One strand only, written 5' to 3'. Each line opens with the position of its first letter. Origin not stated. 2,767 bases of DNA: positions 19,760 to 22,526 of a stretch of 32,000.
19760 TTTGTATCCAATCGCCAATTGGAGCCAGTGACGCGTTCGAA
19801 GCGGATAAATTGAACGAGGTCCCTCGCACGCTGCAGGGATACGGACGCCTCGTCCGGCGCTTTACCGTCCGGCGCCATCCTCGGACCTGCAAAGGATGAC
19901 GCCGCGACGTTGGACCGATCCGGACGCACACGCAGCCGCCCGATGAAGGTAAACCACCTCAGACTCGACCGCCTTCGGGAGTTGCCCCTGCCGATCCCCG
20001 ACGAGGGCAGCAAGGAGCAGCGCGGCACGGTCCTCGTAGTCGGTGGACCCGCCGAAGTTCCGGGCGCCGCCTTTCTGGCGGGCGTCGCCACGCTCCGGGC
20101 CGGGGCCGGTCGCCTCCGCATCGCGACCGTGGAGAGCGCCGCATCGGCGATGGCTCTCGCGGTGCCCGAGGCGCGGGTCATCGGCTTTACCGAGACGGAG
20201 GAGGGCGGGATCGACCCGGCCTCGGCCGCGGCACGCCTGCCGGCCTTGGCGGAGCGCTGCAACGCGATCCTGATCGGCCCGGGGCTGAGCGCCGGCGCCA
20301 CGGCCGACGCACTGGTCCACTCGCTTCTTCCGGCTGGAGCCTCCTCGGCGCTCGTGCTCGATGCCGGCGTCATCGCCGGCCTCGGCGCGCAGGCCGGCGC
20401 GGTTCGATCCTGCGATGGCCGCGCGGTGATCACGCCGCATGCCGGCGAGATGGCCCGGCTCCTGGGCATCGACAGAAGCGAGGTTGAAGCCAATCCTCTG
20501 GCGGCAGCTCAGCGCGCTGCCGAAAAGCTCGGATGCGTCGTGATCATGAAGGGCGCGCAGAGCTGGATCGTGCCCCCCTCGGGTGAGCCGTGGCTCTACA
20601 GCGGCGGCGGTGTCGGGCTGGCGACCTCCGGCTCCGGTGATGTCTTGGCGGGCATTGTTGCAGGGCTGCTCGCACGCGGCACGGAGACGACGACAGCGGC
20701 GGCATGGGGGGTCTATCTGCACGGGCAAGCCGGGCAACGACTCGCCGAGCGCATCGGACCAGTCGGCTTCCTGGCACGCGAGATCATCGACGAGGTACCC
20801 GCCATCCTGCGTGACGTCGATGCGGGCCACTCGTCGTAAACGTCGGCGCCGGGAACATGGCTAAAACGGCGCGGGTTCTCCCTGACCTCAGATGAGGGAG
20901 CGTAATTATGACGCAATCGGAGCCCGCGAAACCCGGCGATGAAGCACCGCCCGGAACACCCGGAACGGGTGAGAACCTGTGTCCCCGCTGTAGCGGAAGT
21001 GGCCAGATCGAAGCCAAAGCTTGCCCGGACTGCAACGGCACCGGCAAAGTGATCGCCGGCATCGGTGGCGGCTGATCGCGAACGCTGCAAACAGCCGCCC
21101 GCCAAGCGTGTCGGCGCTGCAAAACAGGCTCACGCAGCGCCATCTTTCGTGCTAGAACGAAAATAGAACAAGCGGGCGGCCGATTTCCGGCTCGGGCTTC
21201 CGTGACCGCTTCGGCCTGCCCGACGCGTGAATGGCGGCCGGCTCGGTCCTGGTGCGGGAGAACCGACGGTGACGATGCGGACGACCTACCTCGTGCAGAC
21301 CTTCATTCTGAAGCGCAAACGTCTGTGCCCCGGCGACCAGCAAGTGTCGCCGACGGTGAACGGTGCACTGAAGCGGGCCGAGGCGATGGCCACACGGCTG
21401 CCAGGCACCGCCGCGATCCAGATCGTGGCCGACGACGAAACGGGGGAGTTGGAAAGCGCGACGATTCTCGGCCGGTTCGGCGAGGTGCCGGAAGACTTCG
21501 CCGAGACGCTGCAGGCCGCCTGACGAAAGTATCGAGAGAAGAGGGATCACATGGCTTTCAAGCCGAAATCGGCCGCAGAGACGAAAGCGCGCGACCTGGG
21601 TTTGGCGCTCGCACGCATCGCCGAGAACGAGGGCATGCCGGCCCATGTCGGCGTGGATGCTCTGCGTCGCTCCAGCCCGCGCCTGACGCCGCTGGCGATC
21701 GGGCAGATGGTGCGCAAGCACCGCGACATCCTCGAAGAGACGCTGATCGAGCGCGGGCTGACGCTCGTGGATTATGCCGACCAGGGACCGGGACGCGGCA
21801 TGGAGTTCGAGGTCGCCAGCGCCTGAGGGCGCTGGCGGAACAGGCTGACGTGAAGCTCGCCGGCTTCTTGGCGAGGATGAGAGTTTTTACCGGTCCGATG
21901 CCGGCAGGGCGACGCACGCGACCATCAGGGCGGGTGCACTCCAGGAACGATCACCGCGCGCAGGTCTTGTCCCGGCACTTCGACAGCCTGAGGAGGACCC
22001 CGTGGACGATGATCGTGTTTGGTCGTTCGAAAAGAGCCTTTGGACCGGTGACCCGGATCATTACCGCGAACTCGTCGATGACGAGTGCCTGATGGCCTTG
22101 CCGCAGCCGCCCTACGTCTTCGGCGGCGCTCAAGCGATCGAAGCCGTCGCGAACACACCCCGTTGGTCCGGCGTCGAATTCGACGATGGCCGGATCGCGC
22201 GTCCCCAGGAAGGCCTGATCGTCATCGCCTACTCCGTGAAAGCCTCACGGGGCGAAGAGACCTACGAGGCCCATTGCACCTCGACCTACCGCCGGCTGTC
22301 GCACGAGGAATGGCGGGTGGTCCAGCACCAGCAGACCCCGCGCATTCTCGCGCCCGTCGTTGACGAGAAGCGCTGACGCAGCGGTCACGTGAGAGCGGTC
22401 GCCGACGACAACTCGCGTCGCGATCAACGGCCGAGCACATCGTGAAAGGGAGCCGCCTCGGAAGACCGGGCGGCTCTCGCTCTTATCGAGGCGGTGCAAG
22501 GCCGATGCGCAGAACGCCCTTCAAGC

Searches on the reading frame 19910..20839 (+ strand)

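Call 39: search_protein_families(library=pfam, proteins=[window:19910-20839:+], max_evalue=1)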
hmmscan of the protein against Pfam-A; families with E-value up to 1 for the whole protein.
window:19910-20839:+ (309 aa): 4 families
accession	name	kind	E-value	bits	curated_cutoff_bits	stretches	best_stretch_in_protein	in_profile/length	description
PF01256.23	Carb_kinase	-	9.2e-47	160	27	1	41-297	1-241/242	NAD(P)H-hydrate dehydratase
PF02110.20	HK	-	8.3e-09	35.6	27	1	176-298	120-243/247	Hydroxyethylthiazole kinase family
PF14681.12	UPRTase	-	0.00014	21.8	27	1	56-156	68-160/206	Uracil phosphoribosyltransferase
PF08543.17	Phos_pyr_kin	-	0.00019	21.4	27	1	172-266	121-223/246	Phosphomethylpyrimidine kinase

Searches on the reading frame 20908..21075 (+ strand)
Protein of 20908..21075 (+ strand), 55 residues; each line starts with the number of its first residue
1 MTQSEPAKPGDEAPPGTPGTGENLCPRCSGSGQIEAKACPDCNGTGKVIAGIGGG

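Call 39: search_protein_families(library=pfam, proteins=[window:20908-21075:+], max_evalue=1)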
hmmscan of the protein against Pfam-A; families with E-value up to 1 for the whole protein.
window:20908-21075:+ (55 aa): 15 families
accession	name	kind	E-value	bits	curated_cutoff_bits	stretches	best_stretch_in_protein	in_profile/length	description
PF00684.25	DnaJ_CXXCXGXG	-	6.6e-05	23.5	32.7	1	23-46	42-65/65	DnaJ central domain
PF15777.11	Anti-TRAP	-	0.00014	22.2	32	1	22-49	10-43/59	Tryptophan RNA-binding attenuator protein inhibitory protein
PF12773.13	DZR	-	0.0045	17.6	27.3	1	22-43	24-45/45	Double zinc ribbon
PF17302.8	DUF5351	-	0.0083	16.8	27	1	38-47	19-28/29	Family of unknown function (DUF5351)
PF20833.2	RNase_E_G_Thio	-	0.011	16.2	26.8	0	25-36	2-13/86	RNase E/G, Thioredoxin-like domain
PF23733.2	GRXCR1-2_C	-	0.022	15.1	26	1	24-47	11-40/47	GRXCR1/2, C-terminal domain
PF14369.11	Zn_ribbon_19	-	0.05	14.2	30.8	0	35-44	20-29/35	zinc-ribbon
PF18423.6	zf_CopZ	-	0.051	14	28.4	0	37-50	2-15/62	Zinc binding domain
PF01155.25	HypA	-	0.22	12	28.9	1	22-46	70-96/112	Hydrogenase/urease nickel incorporation, metallochaperone, hypA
PF25433.1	DUF7895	-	0.24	12.2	27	0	24-48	4-23/75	Domain of unknown function (DUF7895)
PF08271.17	Zn_Ribbon_TF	-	0.3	11.1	29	0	18-30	15-26/43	TFIIB zinc-binding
PF21002.2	TMEM106_N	-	0.33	12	24.5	0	20-35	52-67/91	Transmembrane protein 106 N-terminal region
PF18551.6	TackOD1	-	0.37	10.7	32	1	24-44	76-96/188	Thaumarchaeal output domain 1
PF11682.14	Zn_ribbon_11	-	0.6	10.2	24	0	20-29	16-25/37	Probable zinc-ribbon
PF13453.11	Zn_ribbon_TFIIB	-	0.97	9.3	22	0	25-44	2-27/41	Transcription factor zinc-finger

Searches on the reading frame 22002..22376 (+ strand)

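Call 39: search_protein_families(library=pfam, proteins=[window:22002-22376:+], max_evalue=1)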
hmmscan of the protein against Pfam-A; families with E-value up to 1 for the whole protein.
window:22002-22376:+ (124 aa): 2 families
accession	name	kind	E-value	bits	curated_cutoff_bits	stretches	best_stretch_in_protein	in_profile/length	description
PF14534.12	DUF4440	-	3.8e-06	27.7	25.2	1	10-106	9-107/107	Domain of unknown function (DUF4440)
PF12680.13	SnoaL_2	-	0.15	13.2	27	1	12-98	7-94/102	SnoaL-like domain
